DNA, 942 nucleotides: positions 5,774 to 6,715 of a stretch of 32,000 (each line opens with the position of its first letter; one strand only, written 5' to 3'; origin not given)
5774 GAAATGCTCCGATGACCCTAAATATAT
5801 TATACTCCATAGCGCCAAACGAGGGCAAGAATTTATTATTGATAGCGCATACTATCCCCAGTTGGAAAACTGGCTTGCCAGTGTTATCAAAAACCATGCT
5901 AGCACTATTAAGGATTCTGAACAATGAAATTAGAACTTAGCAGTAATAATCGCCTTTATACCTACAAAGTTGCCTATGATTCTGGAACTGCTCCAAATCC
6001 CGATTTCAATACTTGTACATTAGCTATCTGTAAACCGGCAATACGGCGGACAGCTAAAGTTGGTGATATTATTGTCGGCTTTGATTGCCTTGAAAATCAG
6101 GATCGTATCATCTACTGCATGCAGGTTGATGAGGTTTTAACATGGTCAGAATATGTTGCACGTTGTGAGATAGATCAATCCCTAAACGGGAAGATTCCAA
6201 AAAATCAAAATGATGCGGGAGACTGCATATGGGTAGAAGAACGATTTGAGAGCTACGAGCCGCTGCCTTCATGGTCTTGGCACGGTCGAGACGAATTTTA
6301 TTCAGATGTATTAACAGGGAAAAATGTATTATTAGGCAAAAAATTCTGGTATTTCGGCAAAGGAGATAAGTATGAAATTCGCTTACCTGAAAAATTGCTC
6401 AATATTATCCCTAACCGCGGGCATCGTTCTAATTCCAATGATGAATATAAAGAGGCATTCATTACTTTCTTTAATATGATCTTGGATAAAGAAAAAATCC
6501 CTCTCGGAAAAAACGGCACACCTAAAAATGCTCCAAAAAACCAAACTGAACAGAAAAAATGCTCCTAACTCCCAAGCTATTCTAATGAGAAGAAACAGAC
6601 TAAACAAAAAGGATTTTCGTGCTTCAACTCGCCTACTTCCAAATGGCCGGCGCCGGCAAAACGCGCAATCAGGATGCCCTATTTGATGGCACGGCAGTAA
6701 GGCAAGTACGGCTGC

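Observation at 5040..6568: AT-rich, translationally coupled two-gene cassette (295 aa + 214 aa) with a shared N-terminal motif and no assignable function: best candidate for an undescribed system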

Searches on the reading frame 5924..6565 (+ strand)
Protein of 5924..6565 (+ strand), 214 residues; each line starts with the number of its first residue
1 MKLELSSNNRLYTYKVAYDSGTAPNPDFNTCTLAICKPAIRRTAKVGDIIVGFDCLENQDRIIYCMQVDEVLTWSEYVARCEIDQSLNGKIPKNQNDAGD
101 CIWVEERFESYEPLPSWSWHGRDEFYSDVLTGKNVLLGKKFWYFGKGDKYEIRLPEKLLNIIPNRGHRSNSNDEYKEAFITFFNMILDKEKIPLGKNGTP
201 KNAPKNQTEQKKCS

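Call 7: search_protein_families(library=pfam, proteins=[window:5924-6565:+], max_evalue=0.1)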
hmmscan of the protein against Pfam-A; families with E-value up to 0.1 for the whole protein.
window:5924-6565:+ (214 aa): 2 families
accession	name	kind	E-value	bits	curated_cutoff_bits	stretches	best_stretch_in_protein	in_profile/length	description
PF18753.6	Nmad2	-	1.4e-35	123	26.1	1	9-188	2-186/200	Nucleotide modification associated domain 2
PF10142.15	PhoPQ_related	-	0.00097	18.4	20.3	1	141-195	274-329/367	PhoPQ-activated pathogenicity-related protein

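Call 8: search_protein_families(library=padloc, proteins=[window:5924-6565:+], max_evalue=0.1)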
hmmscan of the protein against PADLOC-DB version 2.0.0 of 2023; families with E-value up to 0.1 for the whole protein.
window:5924-6565:+ (214 aa): 0 families

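Call 9: search_protein_families(library=ncbifam, proteins=[window:5924-6565:+], max_evalue=0.1)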
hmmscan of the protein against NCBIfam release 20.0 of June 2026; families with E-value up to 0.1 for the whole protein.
window:5924-6565:+ (214 aa): 1 family
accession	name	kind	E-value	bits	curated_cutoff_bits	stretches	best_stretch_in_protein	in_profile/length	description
NF045658.1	DiMArgaseDdah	equivalog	0.098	12.4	450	0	66-107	170-211/254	dimethylargininase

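Call 13: search_solved_structures(query=window:5924-6565:+, max_evalue=10)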
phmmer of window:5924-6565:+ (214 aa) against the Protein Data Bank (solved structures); distinct sequences matched with E-value up to 10: 7.
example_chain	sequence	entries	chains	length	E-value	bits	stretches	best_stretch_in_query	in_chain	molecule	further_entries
3voc_A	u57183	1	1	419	0.068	15.8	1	105-191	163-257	Beta/alpha-amylase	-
6cri_S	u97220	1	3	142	0.11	15.1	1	139-182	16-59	AP-1 complex subunit sigma-3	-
7ux3_S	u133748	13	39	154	0.13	14.9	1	138-182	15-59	AP-1 complex subunit sigma-3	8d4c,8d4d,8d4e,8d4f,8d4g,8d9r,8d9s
4hmy_S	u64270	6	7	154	0.13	14.9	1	138-182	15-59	AP-1 complex subunit sigma-3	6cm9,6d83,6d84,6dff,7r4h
3rhy_A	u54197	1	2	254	1.1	11.8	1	66-108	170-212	N(G),N(G)-dimethylarginine dimethylaminohydrolase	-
1h70_A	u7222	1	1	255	1.2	11.7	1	66-108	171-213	NG, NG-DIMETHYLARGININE DIMETHYLAMINOHYDROLASE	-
3bpb_A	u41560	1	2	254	1.3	11.6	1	67-108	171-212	dimethylarginine dimethylaminohydrolase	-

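Call 26: find_homologous_proteins(query=window:5924-6565:+)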
Query window:5924-6565:+ (214 aa): 173 proteins with E <= 0.001 among 238 candidates; the best 120 are listed.
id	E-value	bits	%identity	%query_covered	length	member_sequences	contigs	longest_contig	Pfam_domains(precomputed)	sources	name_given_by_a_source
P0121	7.7e-147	505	100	100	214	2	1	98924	PF18753.7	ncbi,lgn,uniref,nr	ncbi:hypothetical protein [Eikenella longinqua]|uniref:Nmad2 family putative nucleotide modification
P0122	1.9e-124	431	85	100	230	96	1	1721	PF18753.7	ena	-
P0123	2.1e-89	317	63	98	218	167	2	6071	PF18753.7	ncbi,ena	-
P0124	1.5e-82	294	85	70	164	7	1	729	PF18753.7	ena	-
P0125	1.2e-71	259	56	98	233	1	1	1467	PF18753.7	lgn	-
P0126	2.9e-70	254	55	100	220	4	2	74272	PF18753.7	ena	-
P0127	1.2e-67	246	53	98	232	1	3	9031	PF18753.7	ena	-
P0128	1.4e-67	245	52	100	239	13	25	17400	PF18753.7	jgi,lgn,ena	jgi:hypothetical protein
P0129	3.3e-67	244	53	96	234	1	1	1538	PF18753.7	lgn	-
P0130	1.3e-66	242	52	99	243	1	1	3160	PF18753.7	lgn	-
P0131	1.5e-66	242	53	100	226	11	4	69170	PF18753.7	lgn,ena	-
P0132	4.7e-66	240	52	99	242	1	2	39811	PF18753.7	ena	-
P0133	7.6e-66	240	53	94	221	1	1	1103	PF18753.7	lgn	-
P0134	1.1e-65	239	56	90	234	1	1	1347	PF18753.7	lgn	-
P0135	1.2e-64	236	59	87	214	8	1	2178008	PF18753.7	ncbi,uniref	ncbi:hypothetical protein [Lonepinella sp. MS14437]|uniref:Nmad2 family putative nucleotide modifica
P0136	5.7e-64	234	52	96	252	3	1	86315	PF18753.7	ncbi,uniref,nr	ncbi:MAG: hypothetical protein Q8L79_09525 [Methylobacter sp.]|uniref:Nmad2 family putative nucleoti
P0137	7.2e-64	233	49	99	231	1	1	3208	PF18753.7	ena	-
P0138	4.0e-63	231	51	97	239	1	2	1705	PF18753.7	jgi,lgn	-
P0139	4.6e-63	231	51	98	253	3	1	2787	PF18753.7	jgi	jgi:hypothetical protein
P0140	4.7e-62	227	49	98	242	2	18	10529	PF18753.7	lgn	-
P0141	9.0e-62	226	49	96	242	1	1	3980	PF18753.7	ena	-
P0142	1.3e-61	226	50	99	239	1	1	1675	PF18753.7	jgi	-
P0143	1.7e-61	225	49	98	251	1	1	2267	PF18753.7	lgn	-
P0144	3.8e-61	224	49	98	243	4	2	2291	PF18753.7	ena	-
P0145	4.0e-61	224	50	96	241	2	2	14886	PF18753.7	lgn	-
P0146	7.2e-61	223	51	100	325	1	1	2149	PF18753.7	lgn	-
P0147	1.0e-60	223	50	100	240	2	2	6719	PF18753.7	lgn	-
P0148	1.7e-60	222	50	94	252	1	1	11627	PF18753.7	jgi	jgi:hypothetical protein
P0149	6.4e-60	220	50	96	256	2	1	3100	PF18753.7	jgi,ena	-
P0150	8.0e-60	220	52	94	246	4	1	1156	PF18753.7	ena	-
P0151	8.4e-60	220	51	95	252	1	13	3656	PF18753.7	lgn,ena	-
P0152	1.2e-59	220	50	100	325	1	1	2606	PF18753.7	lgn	-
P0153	1.5e-59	219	48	99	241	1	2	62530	PF18753.7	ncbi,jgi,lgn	-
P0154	9.9e-59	216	50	98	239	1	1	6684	PF18753.7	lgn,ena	-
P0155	1.2e-58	216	47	99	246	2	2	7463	PF18753.7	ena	-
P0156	3.9e-58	214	51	100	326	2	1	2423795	PF18753.7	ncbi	-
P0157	6.6e-58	214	49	99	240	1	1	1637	PF18753.7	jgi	jgi:hypothetical protein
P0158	1.4e-57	213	47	100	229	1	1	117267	PF18753.7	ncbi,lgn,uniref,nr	ncbi:hypothetical protein [Hydromonas duriensis]|uniref:Nucleotide modification associated domain-co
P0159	5.0e-57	211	51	100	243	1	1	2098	PF18753.7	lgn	-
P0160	5.0e-57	211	52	93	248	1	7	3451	PF18753.7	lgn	-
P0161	8.6e-57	210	50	95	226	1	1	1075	PF18753.7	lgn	-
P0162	9.0e-57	210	50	93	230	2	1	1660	PF18753.7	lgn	-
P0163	1.1e-56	210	50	94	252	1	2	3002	PF18753.7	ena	-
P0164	1.2e-56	210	48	97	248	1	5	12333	PF18753.7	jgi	jgi:hypothetical protein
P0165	2.6e-56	209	48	98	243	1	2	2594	PF18753.7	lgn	-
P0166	3.2e-56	208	47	98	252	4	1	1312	PF18753.7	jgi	jgi:hypothetical protein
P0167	4.3e-56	208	49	100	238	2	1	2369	PF18753.7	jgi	-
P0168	8.0e-56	207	46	100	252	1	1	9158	PF18753.7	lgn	-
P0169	9.0e-56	207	46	98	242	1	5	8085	PF18753.7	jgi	jgi:hypothetical protein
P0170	1.0e-55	207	48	98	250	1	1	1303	PF18753.7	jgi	jgi:hypothetical protein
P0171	1.2e-55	206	47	99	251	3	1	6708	PF18753.7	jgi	jgi:hypothetical protein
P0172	1.8e-55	206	49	98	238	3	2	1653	PF18753.7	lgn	-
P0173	2.4e-55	205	47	99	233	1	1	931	PF18753.7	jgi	jgi:hypothetical protein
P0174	2.9e-55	205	46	98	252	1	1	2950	PF18753.7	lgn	-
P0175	3.2e-55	205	46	97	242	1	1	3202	PF18753.7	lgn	-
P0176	5.3e-55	204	49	97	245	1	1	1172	PF18753.7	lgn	-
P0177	7.7e-55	204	46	98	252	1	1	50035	PF18753.7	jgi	jgi:hypothetical protein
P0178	8.2e-55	204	49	98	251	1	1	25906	PF18753.7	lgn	-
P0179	1.0e-54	203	50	90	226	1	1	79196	PF18753.7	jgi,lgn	-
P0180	1.4e-54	203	47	96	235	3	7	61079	PF18753.7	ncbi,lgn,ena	ncbi:MAG: hypothetical protein AABY81_03215 [Pseudomonadota bacterium]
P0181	1.6e-54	203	53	87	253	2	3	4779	PF18753.7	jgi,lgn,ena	jgi:hypothetical protein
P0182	1.7e-54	203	46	100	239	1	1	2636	PF18753.7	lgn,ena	-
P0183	1.8e-54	203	48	99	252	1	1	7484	PF18753.7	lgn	-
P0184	2.3e-54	202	46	100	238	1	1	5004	PF18753.7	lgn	-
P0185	6.7e-54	201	45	98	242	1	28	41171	PF18753.7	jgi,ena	jgi:hypothetical protein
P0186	6.7e-54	201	46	99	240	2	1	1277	PF18753.7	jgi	jgi:Nucleotide modification associated domain 2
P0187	8.1e-54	200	46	100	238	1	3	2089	PF18753.7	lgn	-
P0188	1.5e-53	200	47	97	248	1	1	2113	PF18753.7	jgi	jgi:Nucleotide modification associated domain 2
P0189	2.7e-53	199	46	100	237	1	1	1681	PF18753.7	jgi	jgi:hypothetical protein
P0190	3.5e-53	198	49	96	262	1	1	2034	PF18753.7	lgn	-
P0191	8.1e-53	197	50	95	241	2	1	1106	PF18753.7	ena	-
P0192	8.4e-53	197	47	98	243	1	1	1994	PF18753.7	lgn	-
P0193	2.2e-52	196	48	92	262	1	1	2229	PF18753.7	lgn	-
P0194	2.7e-52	195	48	98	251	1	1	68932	PF18753.7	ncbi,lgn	-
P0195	3.2e-52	195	46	98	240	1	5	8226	PF18753.7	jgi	jgi:hypothetical protein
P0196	6.8e-52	194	47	93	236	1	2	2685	PF18753.7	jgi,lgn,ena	-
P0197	9.8e-52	194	48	96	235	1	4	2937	PF18753.7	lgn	-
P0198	1.0e-51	194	46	95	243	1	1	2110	PF18753.7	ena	-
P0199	1.1e-51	193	48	96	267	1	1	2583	PF18753.7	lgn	-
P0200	1.2e-51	193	48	98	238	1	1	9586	PF18753.7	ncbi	-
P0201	1.3e-51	193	48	95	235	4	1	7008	PF18753.7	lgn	-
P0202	2.8e-51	192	46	97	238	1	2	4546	PF18753.7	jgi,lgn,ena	-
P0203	2.9e-51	192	48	98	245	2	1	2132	PF18753.7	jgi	jgi:hypothetical protein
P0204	8.2e-51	191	48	94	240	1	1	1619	PF18753.7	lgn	-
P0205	4.1e-50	188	45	97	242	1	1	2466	PF18753.7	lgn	-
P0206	6.1e-50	188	45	99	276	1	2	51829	PF18753.7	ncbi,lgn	-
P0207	7.2e-50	187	45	100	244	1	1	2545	PF18753.7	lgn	-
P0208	1.2e-49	187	51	89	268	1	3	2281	PF18753.7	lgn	-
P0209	2.4e-49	186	49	84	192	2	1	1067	PF18753.7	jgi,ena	-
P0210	4.7e-49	185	44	96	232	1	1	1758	PF18753.7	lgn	-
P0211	1.7e-47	180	47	95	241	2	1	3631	PF18753.7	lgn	-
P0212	7.3e-47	178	46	97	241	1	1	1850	PF18753.7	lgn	-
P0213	8.4e-46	174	46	98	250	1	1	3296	PF18753.7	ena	-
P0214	8.7e-46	174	43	97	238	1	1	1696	PF18753.7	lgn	-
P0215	6.4e-45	171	45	96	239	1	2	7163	PF18753.7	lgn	-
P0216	2.1e-44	170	44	97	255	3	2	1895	PF18753.7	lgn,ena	-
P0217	1.8e-43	167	45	86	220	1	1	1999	PF18753.7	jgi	jgi:hypothetical protein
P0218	7.8e-43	164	45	98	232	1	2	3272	PF18753.7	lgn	-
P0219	7.2e-41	158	44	92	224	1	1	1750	PF18753.7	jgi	jgi:hypothetical protein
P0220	8.7e-38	148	40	98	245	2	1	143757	PF18753.7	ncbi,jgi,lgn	jgi:hypothetical protein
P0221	1.0e-26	112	41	87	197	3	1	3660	PF18753.7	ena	-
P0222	2.1e-26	111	40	87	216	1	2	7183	PF18753.7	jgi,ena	-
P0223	2.7e-26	110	42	83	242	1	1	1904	PF18753.7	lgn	-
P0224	1.3e-25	108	41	81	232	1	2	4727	PF18753.7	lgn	-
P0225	8.6e-25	105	38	87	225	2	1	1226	PF18753.7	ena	-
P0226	1.0e-24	105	35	96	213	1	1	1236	PF18753.7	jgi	jgi:hypothetical protein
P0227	2.6e-24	104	40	81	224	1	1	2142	PF18753.7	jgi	jgi:hypothetical protein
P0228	7.2e-24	102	39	90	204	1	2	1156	PF18753.7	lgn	-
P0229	9.6e-24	102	38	81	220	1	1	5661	PF18753.7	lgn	-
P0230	1.2e-23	102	43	82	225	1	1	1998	PF18753.7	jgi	jgi:hypothetical protein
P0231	1.3e-23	102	41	83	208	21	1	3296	PF18753.7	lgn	-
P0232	1.4e-23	102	39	81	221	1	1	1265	PF18753.7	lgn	-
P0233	4.3e-23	100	37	97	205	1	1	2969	PF18753.7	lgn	-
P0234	5.9e-23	99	39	82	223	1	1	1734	PF18753.7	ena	-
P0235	1.1e-22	99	39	81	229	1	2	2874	PF18753.7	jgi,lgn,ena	-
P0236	1.1e-22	99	37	90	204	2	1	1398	PF18753.7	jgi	jgi:hypothetical protein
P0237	1.2e-22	98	40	81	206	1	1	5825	PF18753.7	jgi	jgi:hypothetical protein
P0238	1.3e-22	98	38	94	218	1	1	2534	PF18753.7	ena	-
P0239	2.7e-22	97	34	88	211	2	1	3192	PF18753.7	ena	-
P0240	3.6e-22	97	39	79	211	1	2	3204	PF18753.7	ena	-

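Call 36: predict_structure(alignment_id=A2)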
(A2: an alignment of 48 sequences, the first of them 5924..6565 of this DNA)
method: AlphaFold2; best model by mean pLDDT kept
length: 214 residues; sequences in the alignment: 48
mean_pLDDT: 91.9   pTM: 0.89
mean pLDDT of the five models: 91.9, 91.6, 91.2, 90.2, 88.7
residues with pLDDT >= 90: 182; 70-90: 18; 50-70: 7; < 50: 7
segments of 3 or more residues with pLDDT < 50: 208-214
pLDDT, mean of each block of 10 residues (from residue 1): 93 94 91 96 98 95 98 96 92 94 75 91 93 96 97 98 95 97 98 97 67 42
secondary structure, 60 per line:
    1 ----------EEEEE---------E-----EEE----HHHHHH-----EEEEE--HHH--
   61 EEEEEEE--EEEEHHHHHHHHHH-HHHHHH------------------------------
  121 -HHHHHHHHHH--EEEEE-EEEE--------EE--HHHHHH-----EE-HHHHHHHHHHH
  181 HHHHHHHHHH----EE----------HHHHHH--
elements in order: E11-15 E31-33 H38-43 E49-53 E61-67 E70-73 H74-83 H85-90 H122-131 E134-138 E140-143 H156-161 H170-190 H207-212

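Call 39: fold_search(model_id=the predicted structure, library=pdb)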
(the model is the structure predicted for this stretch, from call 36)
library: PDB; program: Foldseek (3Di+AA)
matches with E <= 10: 272; with E <= 0.001: 0
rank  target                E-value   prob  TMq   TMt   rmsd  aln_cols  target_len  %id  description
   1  2p5d                  6.2e-02  0.51  0.32  0.43   7.8       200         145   10  Crystal structure of MJECL36 from Methanocaldococcus jannaschii DSM 2661 (released 2007-09-18)
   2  2gks_A                7.0e-02  0.30  0.27  0.13   7.0       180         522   12  Crystal Structure of the Bi-functional ATP Sulfurylase-APS Kinase from Aquifex aeolicus, a Chemolithotrophic Thermophi (released 2007-03-06)
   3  4u8t_D                1.1e-01  0.15  0.20  0.25   6.2        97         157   12  Crystal structure of YTH domain of Zygosaccharomyces rouxii MRB1 protein in complex with N6-Methyladenosine RNA (released 2014-09-10)
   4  2gks_B                1.2e-01  0.28  0.28  0.13   6.7       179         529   14  Crystal Structure of the Bi-functional ATP Sulfurylase-APS Kinase from Aquifex aeolicus, a Chemolithotrophic Thermophi (released 2007-03-06)
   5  4u8t_B                1.2e-01  0.16  0.21  0.26   6.0        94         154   12  Crystal structure of YTH domain of Zygosaccharomyces rouxii MRB1 protein in complex with N6-Methyladenosine RNA (released 2014-09-10)
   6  4u8t_E                1.3e-01  0.16  0.21  0.26   6.0        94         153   12  Crystal structure of YTH domain of Zygosaccharomyces rouxii MRB1 protein in complex with N6-Methyladenosine RNA (released 2014-09-10)
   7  5guq_C                1.4e-01  0.35  0.30  0.39   7.0       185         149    7  Crystal structure of ASCH from Zymomonas mobilis (released 2017-08-30)
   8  5j3e_B                1.4e-01  0.20  0.27  0.32  11.4       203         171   11  Crystal Structure of Human THYN1 protein in complex with 5-methylcytosine containing DNA (released 2016-04-20)
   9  5y6b_A                1.8e-01  0.41  0.34  0.44   6.7       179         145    6  Crystal structure of ZmASCH Y47F mutant protein from Zymomonas mobilis (released 2018-07-18)
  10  6zda_B                1.8e-01  0.30  0.28  0.34   6.7       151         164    7  Crystal structure of YTHDC1 M438A mutant complex with m6A (released 2021-01-13)
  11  4u8t_A                2.0e-01  0.10  0.19  0.23   6.2        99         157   10  Crystal structure of YTH domain of Zygosaccharomyces rouxii MRB1 protein in complex with N6-Methyladenosine RNA (released 2014-09-10)
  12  7s9w_A                2.2e-01  0.30  0.20  0.04   3.9        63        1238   11  Structure of DrmAB:ADP:DNA complex (released 2022-06-15)
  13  4u8t_C                2.2e-01  0.12  0.21  0.26   5.9        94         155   14  Crystal structure of YTH domain of Zygosaccharomyces rouxii MRB1 protein in complex with N6-Methyladenosine RNA (released 2014-09-10)
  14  1r6x                  2.3e-01  0.20  0.25  0.16   7.5       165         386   12  The Crystal Structure of a Truncated Form of Yeast ATP Sulfurylase, Lacking the C-Terminal APS Kinase-like Domain, in co (released 2003-11-11)
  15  5guq_A                2.5e-01  0.35  0.33  0.44   6.7       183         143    6  Crystal structure of ASCH from Zymomonas mobilis (released 2017-08-30)
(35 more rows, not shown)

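Call 54: search_dna_similar(query=window:5924-6565:+, collection=phages, mode=protein, max_evalue=0.001, max_rows=15)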
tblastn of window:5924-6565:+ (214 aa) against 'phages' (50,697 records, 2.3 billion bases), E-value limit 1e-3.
No match.

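Call 60: find_encoding_contigs(protein=P0123, flank=8000, max_places=4)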
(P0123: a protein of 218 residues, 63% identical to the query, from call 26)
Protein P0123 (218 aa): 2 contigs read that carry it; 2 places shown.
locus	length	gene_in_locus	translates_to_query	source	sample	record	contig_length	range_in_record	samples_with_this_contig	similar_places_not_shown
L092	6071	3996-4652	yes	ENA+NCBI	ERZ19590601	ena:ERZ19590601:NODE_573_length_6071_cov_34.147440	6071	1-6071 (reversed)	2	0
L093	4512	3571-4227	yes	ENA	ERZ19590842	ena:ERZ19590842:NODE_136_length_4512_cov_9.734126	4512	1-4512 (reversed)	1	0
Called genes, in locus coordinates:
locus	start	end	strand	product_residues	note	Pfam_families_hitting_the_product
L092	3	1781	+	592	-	?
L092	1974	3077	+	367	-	PF01073:3Beta_HSD, PF01370:Epimerase, PF02719:Polysacc_synt_2, PF04321:RmlD_sub_bind, PF07993:NAD_binding_4 (weak), PF16363:GDP_Man_Dehyd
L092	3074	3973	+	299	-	PF01370:Epimerase, PF04321:RmlD_sub_bind, PF16363:GDP_Man_Dehyd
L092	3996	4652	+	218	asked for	PF18753:Nmad2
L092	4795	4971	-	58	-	-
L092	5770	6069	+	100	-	?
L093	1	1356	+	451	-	?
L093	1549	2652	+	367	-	PF01073:3Beta_HSD, PF01370:Epimerase, PF02719:Polysacc_synt_2, PF04321:RmlD_sub_bind, PF07993:NAD_binding_4 (weak), PF16363:GDP_Man_Dehyd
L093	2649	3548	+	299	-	PF01370:Epimerase, PF04321:RmlD_sub_bind, PF16363:GDP_Man_Dehyd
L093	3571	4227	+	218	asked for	PF18753:Nmad2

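Call 61: find_encoding_contigs(protein=P0135, flank=8000, max_places=3)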
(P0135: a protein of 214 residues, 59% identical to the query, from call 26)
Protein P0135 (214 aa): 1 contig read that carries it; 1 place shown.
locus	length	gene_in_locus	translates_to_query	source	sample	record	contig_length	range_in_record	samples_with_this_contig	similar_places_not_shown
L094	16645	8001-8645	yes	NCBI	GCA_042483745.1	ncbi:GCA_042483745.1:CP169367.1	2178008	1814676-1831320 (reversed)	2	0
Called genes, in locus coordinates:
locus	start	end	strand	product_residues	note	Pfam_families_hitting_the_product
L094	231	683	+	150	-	PF04284:DUF441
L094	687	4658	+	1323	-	PF00270:DEAD, PF00271:Helicase_C, PF21010:HA2_C, PF07717:OB_NTP_bind, PF11898:DUF3418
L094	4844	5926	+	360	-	PF13784:Fic_N, PF02661:Fic, PF21248:SoFic-like_C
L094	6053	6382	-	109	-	PF01381:HTH_3, PF13443:HTH_26 (faint)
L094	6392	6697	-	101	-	PF05015:HigB-like_toxin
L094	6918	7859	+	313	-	PF13280:WYL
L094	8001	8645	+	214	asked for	PF18753:Nmad2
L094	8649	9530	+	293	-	PF18754:Nmad3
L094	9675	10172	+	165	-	PF04664:OGFr_N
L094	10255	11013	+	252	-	PF00481:PP2C (faint), PF13672:PP2C_2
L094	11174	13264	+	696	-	PF13238:AAA_18 (faint), PF05729:NACHT (faint), PF01637:ATPase_2 (faint), PF02367:TsaE (faint), PF13191:AAA_16 (faint), PF00004:AAA, PF00910:RNA_helicase (faint), PF00004:AAA, +3 more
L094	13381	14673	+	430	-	PF03606:DcuC, PF06808:DctM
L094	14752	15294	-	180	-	PF00702:Hydrolase (weak), PF08282:Hydrolase_3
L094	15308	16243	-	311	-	PF13580:SIS_2 (faint), PF01380:SIS, PF00571:CBS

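Call 65: find_related_loci(query=A2, collection=metagenome_contigs, flank=10000)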
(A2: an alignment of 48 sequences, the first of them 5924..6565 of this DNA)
Query A2 (214 aa) in metagenome_contigs; peptide patterns used: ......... (x = any residue, [..] = any of these).
600 stretches matched a pattern (row limit reached: there are more); 563 encode a relative of the query (tblastn E <= 1e-3); the best 80 are kept; 80 distinct loci.
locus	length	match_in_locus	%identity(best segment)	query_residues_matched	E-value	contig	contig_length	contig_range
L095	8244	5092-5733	86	1-214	2e-127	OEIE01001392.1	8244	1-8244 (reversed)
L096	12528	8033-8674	86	1-214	1e-126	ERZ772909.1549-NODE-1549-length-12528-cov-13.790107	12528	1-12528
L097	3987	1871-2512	86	1-214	9e-129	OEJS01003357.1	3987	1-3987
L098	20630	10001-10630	63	1-210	5e-92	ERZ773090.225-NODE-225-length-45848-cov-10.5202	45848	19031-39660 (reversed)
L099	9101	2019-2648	63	1-210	5e-92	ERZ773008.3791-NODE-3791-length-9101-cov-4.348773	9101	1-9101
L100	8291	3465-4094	63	1-210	2e-91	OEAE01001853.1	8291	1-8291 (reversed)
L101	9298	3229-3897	53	1-214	1e-68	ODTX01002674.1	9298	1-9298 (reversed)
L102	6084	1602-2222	50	5-204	3e-59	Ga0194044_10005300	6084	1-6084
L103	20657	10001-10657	45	4-214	1e-54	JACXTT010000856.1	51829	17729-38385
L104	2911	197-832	47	11-214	2e-52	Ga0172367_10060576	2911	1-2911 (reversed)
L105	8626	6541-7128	44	3-198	2e-52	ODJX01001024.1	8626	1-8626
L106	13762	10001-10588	45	3-198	2e-52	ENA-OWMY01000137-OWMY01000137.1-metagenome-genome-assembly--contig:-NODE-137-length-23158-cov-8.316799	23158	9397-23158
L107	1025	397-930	49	9-187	6e-55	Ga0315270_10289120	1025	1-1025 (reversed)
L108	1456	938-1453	49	2-163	7e-48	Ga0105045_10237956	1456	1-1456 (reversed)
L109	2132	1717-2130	53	8-145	2e-42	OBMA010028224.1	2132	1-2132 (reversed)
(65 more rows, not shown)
